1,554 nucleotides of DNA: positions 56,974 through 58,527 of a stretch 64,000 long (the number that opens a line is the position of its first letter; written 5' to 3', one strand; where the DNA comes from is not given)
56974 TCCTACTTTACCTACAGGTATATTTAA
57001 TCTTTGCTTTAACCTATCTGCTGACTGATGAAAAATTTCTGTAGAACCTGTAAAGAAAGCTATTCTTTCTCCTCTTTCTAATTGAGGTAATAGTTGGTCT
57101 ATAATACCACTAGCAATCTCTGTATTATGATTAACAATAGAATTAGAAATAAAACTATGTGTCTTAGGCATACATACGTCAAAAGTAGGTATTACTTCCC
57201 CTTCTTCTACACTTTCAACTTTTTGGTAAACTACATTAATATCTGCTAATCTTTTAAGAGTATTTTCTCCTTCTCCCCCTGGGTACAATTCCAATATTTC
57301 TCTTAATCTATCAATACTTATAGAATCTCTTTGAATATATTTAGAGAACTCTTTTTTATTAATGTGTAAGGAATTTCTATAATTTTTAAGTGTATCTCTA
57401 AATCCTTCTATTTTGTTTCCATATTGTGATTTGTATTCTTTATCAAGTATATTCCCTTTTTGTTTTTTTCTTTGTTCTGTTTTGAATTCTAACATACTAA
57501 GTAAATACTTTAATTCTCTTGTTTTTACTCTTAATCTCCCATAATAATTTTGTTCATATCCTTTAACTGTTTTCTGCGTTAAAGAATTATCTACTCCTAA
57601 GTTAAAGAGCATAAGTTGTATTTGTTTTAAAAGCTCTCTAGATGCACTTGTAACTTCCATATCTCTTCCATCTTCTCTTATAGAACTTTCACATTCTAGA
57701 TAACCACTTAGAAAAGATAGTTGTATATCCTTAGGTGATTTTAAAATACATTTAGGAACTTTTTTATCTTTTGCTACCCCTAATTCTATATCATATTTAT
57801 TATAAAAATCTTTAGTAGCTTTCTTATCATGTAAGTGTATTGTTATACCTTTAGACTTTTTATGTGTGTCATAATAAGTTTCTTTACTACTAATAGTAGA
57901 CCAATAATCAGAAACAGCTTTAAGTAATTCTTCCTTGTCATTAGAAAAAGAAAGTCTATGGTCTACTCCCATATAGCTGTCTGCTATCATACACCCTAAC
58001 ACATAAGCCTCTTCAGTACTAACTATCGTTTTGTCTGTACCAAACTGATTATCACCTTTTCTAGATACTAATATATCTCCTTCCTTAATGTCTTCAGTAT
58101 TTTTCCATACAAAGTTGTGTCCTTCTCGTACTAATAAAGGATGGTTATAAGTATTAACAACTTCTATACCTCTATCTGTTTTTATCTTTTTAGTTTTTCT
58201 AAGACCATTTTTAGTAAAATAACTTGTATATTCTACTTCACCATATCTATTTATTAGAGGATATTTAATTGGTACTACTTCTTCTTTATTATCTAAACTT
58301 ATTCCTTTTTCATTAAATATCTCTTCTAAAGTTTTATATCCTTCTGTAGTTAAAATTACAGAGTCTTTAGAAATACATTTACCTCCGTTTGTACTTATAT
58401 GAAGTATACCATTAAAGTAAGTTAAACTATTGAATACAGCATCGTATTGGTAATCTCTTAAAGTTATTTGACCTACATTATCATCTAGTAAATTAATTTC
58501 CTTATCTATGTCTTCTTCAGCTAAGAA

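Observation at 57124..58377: Intein with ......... endonuclease splitting the Walker A motif of the replicative SF2 helicase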

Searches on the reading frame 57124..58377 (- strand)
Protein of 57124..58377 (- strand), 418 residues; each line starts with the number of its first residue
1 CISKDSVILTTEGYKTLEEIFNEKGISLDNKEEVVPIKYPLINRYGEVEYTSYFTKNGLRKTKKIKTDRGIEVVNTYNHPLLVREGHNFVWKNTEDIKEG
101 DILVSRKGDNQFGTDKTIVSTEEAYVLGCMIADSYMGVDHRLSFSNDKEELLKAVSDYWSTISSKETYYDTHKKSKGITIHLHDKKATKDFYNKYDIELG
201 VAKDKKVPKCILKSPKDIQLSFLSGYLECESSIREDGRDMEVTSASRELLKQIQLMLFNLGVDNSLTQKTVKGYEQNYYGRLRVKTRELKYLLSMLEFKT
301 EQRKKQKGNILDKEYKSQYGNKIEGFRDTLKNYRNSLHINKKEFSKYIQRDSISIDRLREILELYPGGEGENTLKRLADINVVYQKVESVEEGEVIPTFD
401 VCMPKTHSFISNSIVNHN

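Call 13: search_dna_similar(query=window:57124-58377:-, collection=phages, mode=protein, max_rows=60, max_evalue=0.001)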
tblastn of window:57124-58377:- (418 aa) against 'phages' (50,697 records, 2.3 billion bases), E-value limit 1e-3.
Records with a match: 222; places in all: 227; records where one place covers at least 80% of the query: 87.
Best place of each record, by identity: >=99% 11; 80-90% 1; 60-80% 8; <60% 202.
By first word of the organism name: Vibrio 87; Staphylococcus 45; Bacillus 42; Enterococcus 20; Listeria 8; Pectobacterium 4; Escherichia 2; uncultured 2; Corynebacterium 2; Lactobacillus 2; and 8 more.
By host as written in the record: - 78; Vibrio cholerae 19; Staphylococcus aureus 11; Listeria monocytogenes 6; Enterococcus faecalis 6; Bacillus subtilis 6; Bacillus subtilis subsp. subtilis str. 168 6; Staphylococcus sp. 5; and 52 more.
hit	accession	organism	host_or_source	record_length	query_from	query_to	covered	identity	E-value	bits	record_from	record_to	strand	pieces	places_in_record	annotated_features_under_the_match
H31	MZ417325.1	Staphylococcus phage PG-2021_23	Mammaliicoccus vitulinus C6867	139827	1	418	100%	100.0%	0e+0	852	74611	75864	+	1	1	record has no annotation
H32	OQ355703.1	Staphylococcus phage vB_SepM_BE25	Staphylococcus epidermidis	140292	1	418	100%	100.0%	0e+0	852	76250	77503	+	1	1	DNA helicase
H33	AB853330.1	Staphylococcus phage S25-3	isolated from the sewage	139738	1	418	100%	99.8%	0e+0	853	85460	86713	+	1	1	putative helicase with intein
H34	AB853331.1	Staphylococcus phage S25-4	isolated from the sewage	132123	1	418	100%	99.8%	0e+0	853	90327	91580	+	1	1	putative helicase with intein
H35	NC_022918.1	Staphylococcus phage S25-4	isolated from the sewage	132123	1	418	100%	99.8%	0e+0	853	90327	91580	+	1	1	DNA helicase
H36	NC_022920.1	Staphylococcus phage S25-3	isolated from the sewage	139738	1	418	100%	99.8%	0e+0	853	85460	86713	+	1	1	DNA helicase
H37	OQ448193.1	Staphylococcus phage 80A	Staphylococcus epidermidis COB-Sec1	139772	1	418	100%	99.8%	0e+0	850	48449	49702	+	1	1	DNA helicase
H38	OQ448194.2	Staphylococcus phage 80B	Staphylococcus epidermidis COB-Sec1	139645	1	418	100%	99.8%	0e+0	850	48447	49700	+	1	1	DNA helicase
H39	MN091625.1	Staphylococcus phage PALS_1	Staphylococcus aureus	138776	1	418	100%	99.5%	0e+0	850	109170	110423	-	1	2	DNA helicase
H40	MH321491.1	Staphylococcus phage Twillingate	Staphylococcus epidermidis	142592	1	418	100%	99.5%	0e+0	848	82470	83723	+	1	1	intein-containing DNA helicase precursor | DNA helicase | intein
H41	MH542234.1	Staphylococcus phage Terranova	Staphylococcus epidermidis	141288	1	418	100%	99.5%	0e+0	848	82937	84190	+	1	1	intein-containing DNA helicase precursor | DNA helicase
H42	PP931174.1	Mammaliicoccus phage MSShimriz1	Mammaliicoccus sciuri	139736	1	418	100%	80.1%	0e+0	703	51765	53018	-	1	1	DNA helicase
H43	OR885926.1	Staphylococcus phage 184DA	Staphylococcus sp.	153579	1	418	100%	79.9%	0e+0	702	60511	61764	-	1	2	DNA helicase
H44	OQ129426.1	Staphylococcus phage vB_SauM_JDF86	Staphylococcus aureus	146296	1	418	100%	64.7%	5e-173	542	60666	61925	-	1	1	hypothetical protein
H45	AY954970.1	Staphylococcus phage Twort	-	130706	1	418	100%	63.3%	6e-172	539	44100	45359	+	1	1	ORF006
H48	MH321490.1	Staphylococcus phage Quidividi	Staphylococcus epidermidis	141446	1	418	100%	62.8%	3e-170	534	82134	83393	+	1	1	intein-containing DNA helicase precursor | DNA helicase | intein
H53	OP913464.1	Staphylococcus virus vB_SurM-PSU6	Staphylococcus ureilyticus ATCC49330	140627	1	418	100%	44.6%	5e-109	358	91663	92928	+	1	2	helicase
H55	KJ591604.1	Listeria phage LMTA-148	Listeria monocytogenes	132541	1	418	100%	42.3%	3e-92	310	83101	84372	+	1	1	DNA helicase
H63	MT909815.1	Enterococcus phage iF6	Enterococcus faecium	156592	1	418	100%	41.6%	6e-94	314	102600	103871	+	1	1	UvsW-like ATP-dependent DNA helicase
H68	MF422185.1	Bacillus phage BSP10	Bacillus subtilis ATCC 15245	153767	1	418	100%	40.5%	5e-84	286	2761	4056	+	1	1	putative intein containing DNA helicase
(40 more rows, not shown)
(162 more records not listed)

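Call 15: get_annotated_region(hit=H33, flank=2000)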
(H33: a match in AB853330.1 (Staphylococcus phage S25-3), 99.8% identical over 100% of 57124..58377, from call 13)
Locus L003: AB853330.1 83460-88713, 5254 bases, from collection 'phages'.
description: Staphylococcus phage S25-3 DNA, complete genome.
organism: Staphylococcus phage S25-3 (NCBI taxid 1041526)
taxonomy: Viruses; Duplodnaviria; Heunggongvirae; Uroviricota; Caudoviricetes; Herelleviridae; Twortvirinae; Kayvirus; Kayvirus S253
host: -; source: isolated from the sewage; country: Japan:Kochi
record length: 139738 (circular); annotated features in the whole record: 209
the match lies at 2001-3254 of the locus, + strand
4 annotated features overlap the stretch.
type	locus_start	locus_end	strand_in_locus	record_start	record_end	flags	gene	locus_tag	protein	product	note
CDS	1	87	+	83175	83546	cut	-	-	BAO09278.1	hypothetical protein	ORF116; S25-3_ORF116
CDS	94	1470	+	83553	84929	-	-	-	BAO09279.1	hypothetical protein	ORF117; S25-3_ORF117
CDS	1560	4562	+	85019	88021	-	-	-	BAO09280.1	putative helicase with intein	ORF118; S25-3_ORF118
CDS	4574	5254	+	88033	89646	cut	-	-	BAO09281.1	hypothetical protein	ORF119; S25-3_ORF119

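Call 16: get_annotated_region(hit=H48, flank=2000)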
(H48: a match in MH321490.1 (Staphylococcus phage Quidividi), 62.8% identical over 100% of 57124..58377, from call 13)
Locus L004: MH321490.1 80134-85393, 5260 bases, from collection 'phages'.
description: Staphylococcus phage Quidividi, complete genome.
organism: Staphylococcus phage Quidividi (NCBI taxid 2234036)
taxonomy: Viruses; Duplodnaviria; Heunggongvirae; Uroviricota; Caudoviricetes; Herelleviridae; Twortvirinae; Sepunavirus
host: Staphylococcus epidermidis; source: wastewater treatment plant; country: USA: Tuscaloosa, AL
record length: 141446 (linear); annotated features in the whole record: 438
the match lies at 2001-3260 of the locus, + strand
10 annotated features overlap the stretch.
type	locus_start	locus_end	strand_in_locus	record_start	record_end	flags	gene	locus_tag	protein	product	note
CDS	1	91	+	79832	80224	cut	-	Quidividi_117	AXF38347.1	DUF2977 domain-containing protein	YP_009214498.1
regulatory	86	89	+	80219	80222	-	-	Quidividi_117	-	ribosome_binding_site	Quidividi_118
CDS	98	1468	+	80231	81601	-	-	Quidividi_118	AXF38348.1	hypothetical protein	K144 homolog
regulatory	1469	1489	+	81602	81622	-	-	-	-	terminator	-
regulatory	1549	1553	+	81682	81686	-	-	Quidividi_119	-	ribosome_binding_site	Quidividi_119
CDS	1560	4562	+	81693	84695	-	-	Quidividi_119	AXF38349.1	intein-containing DNA helicase precursor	intein-containing DNA helicase UvsW preccursor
mat_peptide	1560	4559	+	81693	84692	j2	-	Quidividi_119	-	DNA helicase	CPT_Quidividi_119; intein begins with sequence CISMD...and ends at residue before TEIAS...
mat_peptide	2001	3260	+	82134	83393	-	-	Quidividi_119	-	intein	CPT_Quidividi_119; intein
regulatory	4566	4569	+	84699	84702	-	-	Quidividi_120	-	ribosome_binding_site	Quidividi_120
CDS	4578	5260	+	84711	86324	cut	-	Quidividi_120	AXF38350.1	winged HTH transcriptional regulator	-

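Call 17: get_annotated_region(hit=H45, flank=2000)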
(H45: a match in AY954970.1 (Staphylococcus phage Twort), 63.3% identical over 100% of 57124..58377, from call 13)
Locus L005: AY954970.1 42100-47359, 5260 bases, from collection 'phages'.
description: Staphylococcus phage Twort, complete genome.
organism: Staphylococcus phage Twort (NCBI taxid 2908167)
taxonomy: Viruses; Duplodnaviria; Heunggongvirae; Uroviricota; Caudoviricetes; Herelleviridae; Twortvirinae; Twortvirus; Twortvirus twort
host: -; source: -; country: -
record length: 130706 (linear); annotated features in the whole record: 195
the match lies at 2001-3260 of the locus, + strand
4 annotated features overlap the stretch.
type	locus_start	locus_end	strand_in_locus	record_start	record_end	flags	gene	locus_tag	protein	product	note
CDS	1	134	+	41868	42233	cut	-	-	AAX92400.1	ORF107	TwortORF107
CDS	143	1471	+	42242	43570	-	-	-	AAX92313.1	ORF017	TwortORF017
CDS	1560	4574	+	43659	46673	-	-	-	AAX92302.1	ORF006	TwortORF006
CDS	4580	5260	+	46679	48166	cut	-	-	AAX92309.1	ORF013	TwortORF013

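Call 18: get_annotated_region(hit=H43, flank=2000)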
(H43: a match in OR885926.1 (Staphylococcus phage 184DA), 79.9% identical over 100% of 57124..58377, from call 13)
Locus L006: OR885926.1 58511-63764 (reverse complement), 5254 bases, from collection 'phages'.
description: Staphylococcus phage 184DA, complete genome.
organism: Staphylococcus phage 184DA (NCBI taxid 3110532)
taxonomy: Viruses; Duplodnaviria; Heunggongvirae; Uroviricota; Caudoviricetes
host: Staphylococcus sp.; source: litter on a dairy farm; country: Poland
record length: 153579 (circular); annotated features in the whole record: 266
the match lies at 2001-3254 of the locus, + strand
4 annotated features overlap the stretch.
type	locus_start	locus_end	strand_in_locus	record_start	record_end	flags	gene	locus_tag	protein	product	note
CDS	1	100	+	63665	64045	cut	-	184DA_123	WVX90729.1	tail fiber protein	-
CDS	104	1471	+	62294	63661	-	-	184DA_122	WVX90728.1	tail fiber protein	-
CDS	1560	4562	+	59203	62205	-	-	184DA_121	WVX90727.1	DNA helicase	-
CDS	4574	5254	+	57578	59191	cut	-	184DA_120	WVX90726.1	HTH DNA binding protein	-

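Call 19: get_annotated_region(hit=H55, flank=2200)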
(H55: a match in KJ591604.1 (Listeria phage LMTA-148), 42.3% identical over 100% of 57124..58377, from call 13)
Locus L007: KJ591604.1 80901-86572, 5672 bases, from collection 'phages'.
description: Listeria phage LMTA-148, complete genome.
organism: Listeria phage LMTA-148 (NCBI taxid 1486413)
taxonomy: Viruses; Duplodnaviria; Heunggongvirae; Uroviricota; Caudoviricetes; Herelleviridae; Jasinkavirinae; Pecentumvirus; Pecentumvirus LMTA148
host: Listeria monocytogenes; source: -; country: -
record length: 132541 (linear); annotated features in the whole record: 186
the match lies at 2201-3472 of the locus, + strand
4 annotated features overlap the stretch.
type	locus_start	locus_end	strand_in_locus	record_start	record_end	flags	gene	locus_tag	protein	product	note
CDS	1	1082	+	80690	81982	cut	-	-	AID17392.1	hypothetical protein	-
CDS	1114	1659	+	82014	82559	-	-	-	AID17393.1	hypothetical protein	-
CDS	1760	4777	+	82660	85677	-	-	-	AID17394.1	DNA helicase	-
CDS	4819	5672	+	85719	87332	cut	-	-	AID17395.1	winged helix-turn-helix domain containing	-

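Call 20: get_annotated_region(hit=H63, flank=2200)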
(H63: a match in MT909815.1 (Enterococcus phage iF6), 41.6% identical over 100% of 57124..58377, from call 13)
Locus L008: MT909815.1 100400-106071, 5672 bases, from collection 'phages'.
description: Enterococcus phage iF6, complete genome.
organism: Enterococcus phage iF6 (NCBI taxid 2765371)
taxonomy: Viruses; Duplodnaviria; Heunggongvirae; Uroviricota; Caudoviricetes; Herelleviridae; Brockvirinae; Schiekvirus
host: Enterococcus faecium; source: -; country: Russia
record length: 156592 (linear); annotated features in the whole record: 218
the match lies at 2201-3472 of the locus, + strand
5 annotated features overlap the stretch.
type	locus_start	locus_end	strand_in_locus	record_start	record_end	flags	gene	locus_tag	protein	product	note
CDS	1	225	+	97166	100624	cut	-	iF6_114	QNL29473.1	putative adsorption associated tail protein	-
CDS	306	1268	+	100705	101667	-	-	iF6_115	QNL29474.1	hypothetical protein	PVL ORF-50-like family protein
CDS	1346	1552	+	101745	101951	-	-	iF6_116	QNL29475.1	hypothetical protein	-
CDS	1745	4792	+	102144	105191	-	-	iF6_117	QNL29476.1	UvsW-like ATP-dependent DNA helicase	-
CDS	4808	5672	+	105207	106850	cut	-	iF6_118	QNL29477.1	putative transcriptional regulator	-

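Call 21: get_annotated_region(hit=H68, flank=2200)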
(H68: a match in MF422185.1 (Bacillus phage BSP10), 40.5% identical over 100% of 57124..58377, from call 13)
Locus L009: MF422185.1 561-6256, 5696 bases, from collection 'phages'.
description: Bacillus phage BSP10, complete genome.
organism: Bacillus phage BSP10 (NCBI taxid 2069312)
taxonomy: Viruses; Duplodnaviria; Heunggongvirae; Uroviricota; Caudoviricetes; Herelleviridae; Bastillevirinae; Nitunavirus
host: Bacillus subtilis ATCC 15245; source: -; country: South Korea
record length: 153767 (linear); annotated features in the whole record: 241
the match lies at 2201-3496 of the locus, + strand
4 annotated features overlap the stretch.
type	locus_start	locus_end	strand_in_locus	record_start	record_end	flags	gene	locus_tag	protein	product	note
CDS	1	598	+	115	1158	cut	-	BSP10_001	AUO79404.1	putative tail protein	-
CDS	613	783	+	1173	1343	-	-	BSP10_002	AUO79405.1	hypothetical protein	-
CDS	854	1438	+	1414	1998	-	-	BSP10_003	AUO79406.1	minor capsid protein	-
CDS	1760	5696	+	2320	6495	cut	-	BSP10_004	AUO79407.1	putative intein containing DNA helicase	-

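Call 22: get_annotated_region(hit=H53, flank=2200)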
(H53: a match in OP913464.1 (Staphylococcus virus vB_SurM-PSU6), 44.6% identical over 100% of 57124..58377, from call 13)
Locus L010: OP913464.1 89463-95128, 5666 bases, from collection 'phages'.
description: Staphylococcus virus vB_SurM-PSU6, complete genome.
organism: Staphylococcus virus vB_SurM-PSU6 (NCBI taxid 3003797)
taxonomy: Viruses; Duplodnaviria; Heunggongvirae; Uroviricota; Caudoviricetes; Herelleviridae; Twortvirinae
host: Staphylococcus ureilyticus ATCC49330; source: sewage; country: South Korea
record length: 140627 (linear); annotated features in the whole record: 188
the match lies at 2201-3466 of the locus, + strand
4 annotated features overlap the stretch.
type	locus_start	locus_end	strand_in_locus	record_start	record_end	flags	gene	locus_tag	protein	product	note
CDS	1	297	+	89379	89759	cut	-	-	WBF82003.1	hypothetical protein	-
CDS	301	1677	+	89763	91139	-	-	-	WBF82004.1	receptor binding protein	-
CDS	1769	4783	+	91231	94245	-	-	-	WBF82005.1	helicase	helicase with intein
CDS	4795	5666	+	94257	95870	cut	-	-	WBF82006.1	replication protein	-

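Call 46: search_solved_structures(query=A1, max_evalue=0.001, show_alignments=3)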
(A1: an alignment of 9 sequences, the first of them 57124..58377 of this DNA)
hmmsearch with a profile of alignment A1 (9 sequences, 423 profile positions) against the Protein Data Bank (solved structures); distinct sequences matched with E-value up to 0.001: 16.
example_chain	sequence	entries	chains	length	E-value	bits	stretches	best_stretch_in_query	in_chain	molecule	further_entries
1am2_A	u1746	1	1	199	4.1e-15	58.5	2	372-423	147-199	MXE GYRA INTEIN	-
4oz6_A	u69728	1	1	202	1.5e-13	53.3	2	37-105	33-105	Mxe gyrA intein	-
7qsu_A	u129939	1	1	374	2.9e-13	52.4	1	118-289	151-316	V-ATPase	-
7qss_A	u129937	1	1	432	5.2e-13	51.6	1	118-303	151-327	V-type ATP synthase alpha chain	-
1dq3_A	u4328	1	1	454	6e-12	48.1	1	63-340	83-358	ENDONUCLEASE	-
6rpq_A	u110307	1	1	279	9.7e-09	37.5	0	384-423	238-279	Ubiquitin-like protein SMT3,1108aa long hypothetical cell division control protein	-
1mi8_A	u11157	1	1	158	6.5e-08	34.8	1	377-422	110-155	DnaB intein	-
2cw7_A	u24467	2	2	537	9.5e-08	34.3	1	201-265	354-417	Endonuclease PI-PkoII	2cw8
4e2u_A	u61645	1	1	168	3.4e-07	32.4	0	46-116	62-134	Pho radA intein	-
2lqm_A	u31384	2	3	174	6.3e-07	31.6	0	46-105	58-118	Pho radA intein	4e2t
6frg_A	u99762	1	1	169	1.1e-06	30.8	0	377-422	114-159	Replicative DNA helicase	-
6frh_A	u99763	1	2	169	1.1e-06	30.8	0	377-422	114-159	Replicative DNA helicase,Replicative DNA helicase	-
4o1r_A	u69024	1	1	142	7e-06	28.1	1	385-423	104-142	Replicative DNA helicase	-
6fre_A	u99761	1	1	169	3.9e-05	25.7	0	377-422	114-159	Replicative DNA helicase,Replicative DNA helicase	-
6rpp_A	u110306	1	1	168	9.4e-05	24.4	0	60-104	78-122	Cell division control protein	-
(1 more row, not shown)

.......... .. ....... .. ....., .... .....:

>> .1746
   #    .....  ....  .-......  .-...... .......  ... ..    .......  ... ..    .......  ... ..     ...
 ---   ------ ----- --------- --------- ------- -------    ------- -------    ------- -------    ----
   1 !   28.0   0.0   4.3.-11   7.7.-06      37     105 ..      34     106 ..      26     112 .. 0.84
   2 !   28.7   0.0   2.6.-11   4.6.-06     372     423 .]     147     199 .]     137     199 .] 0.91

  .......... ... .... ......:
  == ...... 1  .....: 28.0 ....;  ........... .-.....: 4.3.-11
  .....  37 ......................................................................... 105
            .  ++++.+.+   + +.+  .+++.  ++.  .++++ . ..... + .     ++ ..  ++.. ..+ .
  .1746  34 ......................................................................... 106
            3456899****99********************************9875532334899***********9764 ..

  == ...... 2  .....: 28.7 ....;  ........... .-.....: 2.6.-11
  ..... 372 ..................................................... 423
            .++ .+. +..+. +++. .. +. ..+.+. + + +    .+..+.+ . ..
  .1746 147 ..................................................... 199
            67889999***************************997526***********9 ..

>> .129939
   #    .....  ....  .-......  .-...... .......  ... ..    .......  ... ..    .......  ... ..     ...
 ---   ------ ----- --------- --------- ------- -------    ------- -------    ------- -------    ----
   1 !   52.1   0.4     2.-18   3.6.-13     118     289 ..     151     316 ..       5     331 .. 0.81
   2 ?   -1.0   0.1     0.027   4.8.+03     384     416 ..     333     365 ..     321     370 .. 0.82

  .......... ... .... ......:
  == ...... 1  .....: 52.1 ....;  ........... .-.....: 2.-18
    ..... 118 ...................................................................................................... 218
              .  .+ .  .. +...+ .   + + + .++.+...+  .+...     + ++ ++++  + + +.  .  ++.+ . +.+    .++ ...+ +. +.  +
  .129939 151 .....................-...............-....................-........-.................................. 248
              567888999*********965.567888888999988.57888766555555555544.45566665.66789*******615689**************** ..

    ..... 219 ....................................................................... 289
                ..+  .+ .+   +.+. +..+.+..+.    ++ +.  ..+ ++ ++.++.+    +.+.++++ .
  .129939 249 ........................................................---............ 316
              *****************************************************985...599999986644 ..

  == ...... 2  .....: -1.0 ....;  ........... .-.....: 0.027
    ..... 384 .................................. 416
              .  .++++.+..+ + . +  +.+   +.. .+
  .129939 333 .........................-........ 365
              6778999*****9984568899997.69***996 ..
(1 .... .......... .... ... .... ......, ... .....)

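Call 48: search_dna_similar(query=window:57124-58377:-, collection=phages, mode=protein, max_rows=45, max_evalue=0.001, rows=spread)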
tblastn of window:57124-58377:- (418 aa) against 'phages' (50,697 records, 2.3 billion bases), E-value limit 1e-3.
Records with a match: 222; places in all: 227; records where one place covers at least 80% of the query: 87.
Best place of each record, by identity: >=99% 11; 80-90% 1; 60-80% 8; <60% 202.
By first word of the organism name: Vibrio 87; Staphylococcus 45; Bacillus 42; Enterococcus 20; Listeria 8; Pectobacterium 4; Escherichia 2; uncultured 2; Corynebacterium 2; Lactobacillus 2; and 8 more.
By host as written in the record: - 78; Vibrio cholerae 19; Staphylococcus aureus 11; Listeria monocytogenes 6; Enterococcus faecalis 6; Bacillus subtilis 6; Bacillus subtilis subsp. subtilis str. 168 6; Staphylococcus sp. 5; and 52 more.
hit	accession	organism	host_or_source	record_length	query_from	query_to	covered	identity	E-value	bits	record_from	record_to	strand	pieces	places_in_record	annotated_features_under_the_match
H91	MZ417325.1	Staphylococcus phage PG-2021_23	Mammaliicoccus vitulinus C6867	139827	1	418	100%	100.0%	0e+0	852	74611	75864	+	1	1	record has no annotation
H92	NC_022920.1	Staphylococcus phage S25-3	isolated from the sewage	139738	1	418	100%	99.8%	0e+0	853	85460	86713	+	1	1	DNA helicase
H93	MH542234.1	Staphylococcus phage Terranova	Staphylococcus epidermidis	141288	1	418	100%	99.5%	0e+0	848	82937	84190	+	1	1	intein-containing DNA helicase precursor | DNA helicase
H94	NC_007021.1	Staphylococcus phage Twort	Staphylococcus aureus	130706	1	418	100%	63.3%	6e-172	539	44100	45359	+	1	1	DNA helicase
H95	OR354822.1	Staphylococcus phage Alsa_3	Staphylococcus sp.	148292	1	418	100%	58.0%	2e-137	514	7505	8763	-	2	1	DNA helicase | hypothetical protein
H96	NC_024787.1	Listeria phage LMTA-148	Listeria monocytogenes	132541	1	418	100%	42.3%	3e-92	310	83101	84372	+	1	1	DNA helicase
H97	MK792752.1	Listeria phage vB-LmoM-SH3-3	Listeria monocytogenes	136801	1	418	100%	42.0%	4e-92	309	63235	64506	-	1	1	record has no annotation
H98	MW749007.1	Bacillus phage vB_BspH_TimeGriffin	Bacillus sp.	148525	1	418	100%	40.7%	2e-85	290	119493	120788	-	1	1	putative intein containing helicase/endonuclease protein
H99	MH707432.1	Bacillus phage BSP15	Bacillus subtilis KACC 17797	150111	1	418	100%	40.5%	7e-84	285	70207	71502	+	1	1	intein containing DNA helicase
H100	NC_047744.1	Bacillus phage Bp8p-T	Bacillus pumilus GR8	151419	1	418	100%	40.4%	2e-88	298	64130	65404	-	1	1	putative intein containing helicase/endonuclease protein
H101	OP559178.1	Enterococcus phage vB_Efa29212_3e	Enterococcus sp.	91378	1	418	100%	40.2%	5e-91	306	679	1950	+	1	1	hypothetical protein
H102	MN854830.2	Enterococcus phage PBEF129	Enterococcus faecalis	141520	1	418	100%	40.2%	6e-91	306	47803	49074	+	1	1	DNA helicase | hypothetical protein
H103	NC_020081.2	Bacillus phage phiAGATE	Bacillus pumilus GL1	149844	1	418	100%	39.3%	2e-84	287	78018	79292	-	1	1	DNA helicase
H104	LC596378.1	Enterococcus phage phi EF14H1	Enterococcus faecalis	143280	1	418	100%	38.3%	2e-79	272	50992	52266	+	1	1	hypothetical protein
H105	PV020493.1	Staphylococcus phage RSM-J51Sa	-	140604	1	418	100%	36.9%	4e-71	248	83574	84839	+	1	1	record has no annotation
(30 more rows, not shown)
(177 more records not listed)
